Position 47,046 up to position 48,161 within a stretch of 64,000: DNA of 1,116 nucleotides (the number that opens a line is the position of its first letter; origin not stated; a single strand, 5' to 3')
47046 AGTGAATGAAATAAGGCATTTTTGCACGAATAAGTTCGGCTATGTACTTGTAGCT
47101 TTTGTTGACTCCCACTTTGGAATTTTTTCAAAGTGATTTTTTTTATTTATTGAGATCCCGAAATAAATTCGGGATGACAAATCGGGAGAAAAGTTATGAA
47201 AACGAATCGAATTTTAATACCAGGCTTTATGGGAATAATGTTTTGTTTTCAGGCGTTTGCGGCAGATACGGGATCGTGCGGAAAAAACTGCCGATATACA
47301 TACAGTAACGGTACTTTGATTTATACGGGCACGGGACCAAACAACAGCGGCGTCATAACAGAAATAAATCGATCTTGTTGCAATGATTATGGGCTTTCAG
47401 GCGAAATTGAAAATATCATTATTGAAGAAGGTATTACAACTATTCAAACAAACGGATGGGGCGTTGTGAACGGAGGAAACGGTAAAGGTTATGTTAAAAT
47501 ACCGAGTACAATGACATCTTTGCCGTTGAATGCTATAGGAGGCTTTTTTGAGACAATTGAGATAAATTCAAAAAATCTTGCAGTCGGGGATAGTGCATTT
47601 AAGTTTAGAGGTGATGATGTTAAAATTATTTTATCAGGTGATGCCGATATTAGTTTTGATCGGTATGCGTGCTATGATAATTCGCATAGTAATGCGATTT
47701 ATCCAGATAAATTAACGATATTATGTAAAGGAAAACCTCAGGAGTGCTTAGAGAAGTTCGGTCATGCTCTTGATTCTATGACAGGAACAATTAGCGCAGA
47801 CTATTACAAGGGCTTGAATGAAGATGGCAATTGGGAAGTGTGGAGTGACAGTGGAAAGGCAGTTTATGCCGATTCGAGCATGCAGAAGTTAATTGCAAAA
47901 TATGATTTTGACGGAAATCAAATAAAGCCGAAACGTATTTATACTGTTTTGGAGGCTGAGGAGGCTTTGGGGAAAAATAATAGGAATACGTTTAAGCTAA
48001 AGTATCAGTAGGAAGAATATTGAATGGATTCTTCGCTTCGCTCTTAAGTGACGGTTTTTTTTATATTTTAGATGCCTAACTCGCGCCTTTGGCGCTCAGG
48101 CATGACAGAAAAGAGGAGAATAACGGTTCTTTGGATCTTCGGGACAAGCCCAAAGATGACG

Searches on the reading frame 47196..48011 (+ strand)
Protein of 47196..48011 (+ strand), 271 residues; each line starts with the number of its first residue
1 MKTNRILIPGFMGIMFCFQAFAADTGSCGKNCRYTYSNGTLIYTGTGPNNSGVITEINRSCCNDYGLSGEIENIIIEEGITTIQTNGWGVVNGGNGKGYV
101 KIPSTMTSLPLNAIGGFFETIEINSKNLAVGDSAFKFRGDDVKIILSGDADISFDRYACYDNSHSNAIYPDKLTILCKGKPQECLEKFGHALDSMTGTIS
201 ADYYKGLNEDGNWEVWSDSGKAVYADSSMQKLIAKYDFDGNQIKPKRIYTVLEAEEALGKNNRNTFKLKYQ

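Call 5: search_protein_families(library=pfam, proteins=[window:47196-48011:+], max_evalue=1)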
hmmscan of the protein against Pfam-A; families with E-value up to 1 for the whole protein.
window:47196-48011:+ (271 aa): 0 families

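Call 6: search_protein_families(library=ncbifam, proteins=[window:47196-48011:+], max_evalue=1)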
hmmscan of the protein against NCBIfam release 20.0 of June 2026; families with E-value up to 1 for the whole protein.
window:47196-48011:+ (271 aa): 0 families

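Call 52: find_homologous_proteins(query=window:47196-48011:+)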
Query window:47196-48011:+ (271 aa): 14 proteins with E <= 0.001 among 406 candidates.
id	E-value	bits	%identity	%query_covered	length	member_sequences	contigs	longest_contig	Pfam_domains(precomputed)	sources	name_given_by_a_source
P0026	9.4e-183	624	100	100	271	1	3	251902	-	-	-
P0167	6.1e-39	152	36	93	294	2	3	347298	-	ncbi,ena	-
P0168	8.0e-31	125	35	95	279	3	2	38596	-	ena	-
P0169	5.8e-27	113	38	75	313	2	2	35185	-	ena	-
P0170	8.1e-24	102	34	94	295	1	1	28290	-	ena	-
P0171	1.2e-20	92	31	99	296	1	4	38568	-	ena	-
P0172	3.6e-20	91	34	76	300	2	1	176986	-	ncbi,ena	-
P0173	5.4e-20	90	30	96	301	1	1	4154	-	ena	-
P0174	1.7e-19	88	34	90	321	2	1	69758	-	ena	-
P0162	6.7e-17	80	32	74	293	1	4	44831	-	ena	-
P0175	6.8e-16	76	33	74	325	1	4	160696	-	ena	-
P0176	1.2e-15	76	29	90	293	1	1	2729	-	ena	-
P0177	7.2e-10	57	29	76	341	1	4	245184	-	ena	-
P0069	1.4e-7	49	27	100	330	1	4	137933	PF13306.13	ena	-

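Call 55: find_encoding_contigs(protein=P0173, flank=4000, max_places=3)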
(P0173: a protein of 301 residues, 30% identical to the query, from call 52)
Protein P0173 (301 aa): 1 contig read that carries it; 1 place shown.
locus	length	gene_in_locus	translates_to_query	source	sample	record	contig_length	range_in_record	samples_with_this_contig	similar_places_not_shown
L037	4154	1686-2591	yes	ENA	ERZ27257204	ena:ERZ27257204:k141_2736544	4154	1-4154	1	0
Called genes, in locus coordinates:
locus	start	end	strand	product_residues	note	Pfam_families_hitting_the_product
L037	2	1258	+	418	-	?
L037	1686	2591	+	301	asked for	-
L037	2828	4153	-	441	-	?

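Call 56: find_encoding_contigs(protein=P0176, flank=3000, max_places=3)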
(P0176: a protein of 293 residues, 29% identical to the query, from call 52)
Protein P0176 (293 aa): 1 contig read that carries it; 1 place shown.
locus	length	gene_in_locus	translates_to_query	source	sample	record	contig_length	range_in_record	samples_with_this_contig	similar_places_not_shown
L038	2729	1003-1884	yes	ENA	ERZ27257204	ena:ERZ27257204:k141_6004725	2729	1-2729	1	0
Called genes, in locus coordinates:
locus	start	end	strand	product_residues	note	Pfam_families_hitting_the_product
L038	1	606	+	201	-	?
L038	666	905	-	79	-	PF21716:dnstrm_HI1420 (weak), PF01381:HTH_3, PF13443:HTH_26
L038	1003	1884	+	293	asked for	-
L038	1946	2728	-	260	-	?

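Call 67: predict_structure(alignment_id=A7)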
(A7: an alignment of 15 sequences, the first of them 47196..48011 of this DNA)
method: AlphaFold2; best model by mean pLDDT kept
length: 271 residues; sequences in the alignment: 15
mean_pLDDT: 81.5   pTM: 0.76
mean pLDDT of the five models: 81.5, 80.0, 80.0, 79.9, 79.7
residues with pLDDT >= 90: 131; 70-90: 71; 50-70: 47; < 50: 22
segments of 3 or more residues with pLDDT < 50: 1-4, 7-19, 269-271
pLDDT, mean of each block of 10 residues (from residue 1): 48 46 83 92 92 81 65 93 86 78 96 87 97 85 95 91 65 95 95 89 94 94 92 90 65 62 51 41
secondary structure, 60 per line:
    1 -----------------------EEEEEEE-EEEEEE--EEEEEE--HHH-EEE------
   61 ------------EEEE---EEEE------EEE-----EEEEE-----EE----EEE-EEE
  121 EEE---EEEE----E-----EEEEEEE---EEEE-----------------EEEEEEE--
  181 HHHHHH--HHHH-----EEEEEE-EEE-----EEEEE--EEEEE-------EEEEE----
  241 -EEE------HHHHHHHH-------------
elements in order: E24-30 E32-37 E40-45 E52-54 E73-76 E80-83 E90-92 E98-102 E114-116 E118-123 E127-130 E141-147 E151-154 E172-178 H181-186 H189-192 E198-203 E205-207 E213-217 E220-224 E232-236 E242-244 H251-258

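Call 69: fold_search(model_id=the predicted structure, library=pdb)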
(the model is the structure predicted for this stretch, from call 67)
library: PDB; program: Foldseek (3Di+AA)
matches with E <= 10: 158; with E <= 0.001: 0
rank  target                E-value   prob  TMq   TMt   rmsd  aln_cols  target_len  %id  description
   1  4gt6                  3.3e-02  0.21  0.18  0.14  17.6       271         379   14  Crystal structure of a leucine rich cell surface protein (FAEPRAA2165_01021) from Faecalibacterium prausnitzii A2-165 at (released 2012-09-26)
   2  7ml7_A                1.3e-01  0.16  0.20  0.06  16.4       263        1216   11  Structural basis for CSPG4 as a receptor for TcdB and a therapeutic target in Clostridioides difficile infection (released 2021-06-09)
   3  2uzf_B                1.4e-01  0.15  0.19  0.19  12.5       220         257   10  Crystal structure of Staphylococcus aureus 1,4-dihydroxy-2-naphthoyl CoA synthase (MenB) in complex with acetoacetyl C (released 2007-11-13)
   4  7pog                  4.0e-01  0.11  0.21  0.03  16.1       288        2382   10  High-resolution structure of native toxin A from Clostridioides difficile (released 2021-12-08)
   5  6ojm_D                9.5e-01  0.16  0.20  0.20   9.8       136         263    7  Crystal structure of 1,4-dihydroxy-2-naphthoyl-CoA synthase Elizabethkingia anophelis NUHP1 (released 2019-05-08)
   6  4i4z_A                1.0e+00  0.18  0.21  0.20   9.4       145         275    7  Synechocystis sp. PCC 6803 1,4-dihydroxy-2-naphthoyl-coenzyme A synthase (MenB) in complex with salicylyl-CoA (released 2013-05-08)
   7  3t3w_C                1.1e+00  0.13  0.18  0.19  11.6       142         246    6  Crystal structure of probable enoyl-COA hydratase from mycobacterium thermoresistibile (released 2011-09-14)
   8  3hp0_A                1.1e+00  0.12  0.17  0.18   9.4       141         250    6  Crystal structure of a Putative polyketide biosynthesis enoyl-CoA hydratase (pksH) from Bacillus subtilis (released 2009-06-23)
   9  5kjp                  1.2e+00  0.09  0.16  0.17   9.5       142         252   14  Crystal structure of enoyl-CoA hydratase from Mycobacterium tuberculosis H37Rv (released 2016-07-06)
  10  3t3w_D                1.3e+00  0.12  0.17  0.18  11.7       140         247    6  Crystal structure of probable enoyl-COA hydratase from mycobacterium thermoresistibile (released 2011-09-14)
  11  6c0b_A                1.3e+00  0.09  0.20  0.12  15.0       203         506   11  Structural basis for recognition of frizzled proteins by Clostridium difficile toxin B (released 2018-05-16)
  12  3ome_D                1.4e+00  0.11  0.17  0.19  11.9       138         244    6  Crystal structure of a probable ENOYL-COA Hydratase from Mycobacterium Smegmatis (released 2010-09-15)
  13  3t3w_F                1.4e+00  0.11  0.17  0.19  12.0       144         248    8  Crystal structure of probable enoyl-COA hydratase from mycobacterium thermoresistibile (released 2011-09-14)
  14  2uzf_A                1.4e+00  0.09  0.17  0.17  11.7       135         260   11  Crystal structure of Staphylococcus aureus 1,4-dihydroxy-2-naphthoyl CoA synthase (MenB) in complex with acetoacetyl C (released 2007-11-13)
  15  8x2i                  1.5e+00  0.06  0.21  0.04  18.0       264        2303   15  Cryo-EM structure of the TcsL at pH 5.0 in its open conformation (released 2023-12-13)
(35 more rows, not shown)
